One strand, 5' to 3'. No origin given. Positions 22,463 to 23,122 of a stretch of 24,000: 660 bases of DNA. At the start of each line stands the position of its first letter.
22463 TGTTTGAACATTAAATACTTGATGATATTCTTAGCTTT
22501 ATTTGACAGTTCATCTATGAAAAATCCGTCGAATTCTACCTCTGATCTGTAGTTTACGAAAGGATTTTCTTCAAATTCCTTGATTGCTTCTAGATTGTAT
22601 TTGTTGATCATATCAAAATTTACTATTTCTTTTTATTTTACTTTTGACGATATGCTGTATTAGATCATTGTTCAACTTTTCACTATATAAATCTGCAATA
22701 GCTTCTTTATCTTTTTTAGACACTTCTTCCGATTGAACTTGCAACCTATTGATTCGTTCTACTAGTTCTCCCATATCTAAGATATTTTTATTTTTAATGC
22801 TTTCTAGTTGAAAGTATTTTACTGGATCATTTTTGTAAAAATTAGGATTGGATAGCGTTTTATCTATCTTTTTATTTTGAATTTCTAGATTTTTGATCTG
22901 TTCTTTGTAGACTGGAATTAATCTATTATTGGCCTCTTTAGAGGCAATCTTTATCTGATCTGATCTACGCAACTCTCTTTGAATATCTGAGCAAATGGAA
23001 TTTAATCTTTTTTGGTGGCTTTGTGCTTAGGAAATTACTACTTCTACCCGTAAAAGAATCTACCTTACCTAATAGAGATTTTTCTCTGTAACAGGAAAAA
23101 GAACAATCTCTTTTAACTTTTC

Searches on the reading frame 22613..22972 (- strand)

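Call 9: search_protein_families(library=pfam, proteins=[window:22613-22972:-], max_evalue=0.01)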
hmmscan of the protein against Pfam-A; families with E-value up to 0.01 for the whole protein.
window:22613-22972:- (119 aa): 1 family
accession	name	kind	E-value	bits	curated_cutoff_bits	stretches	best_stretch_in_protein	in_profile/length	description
PF16326.10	ABC_tran_CTD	-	0.0016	19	32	0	24-56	15-46/69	ABC transporter C-terminal domain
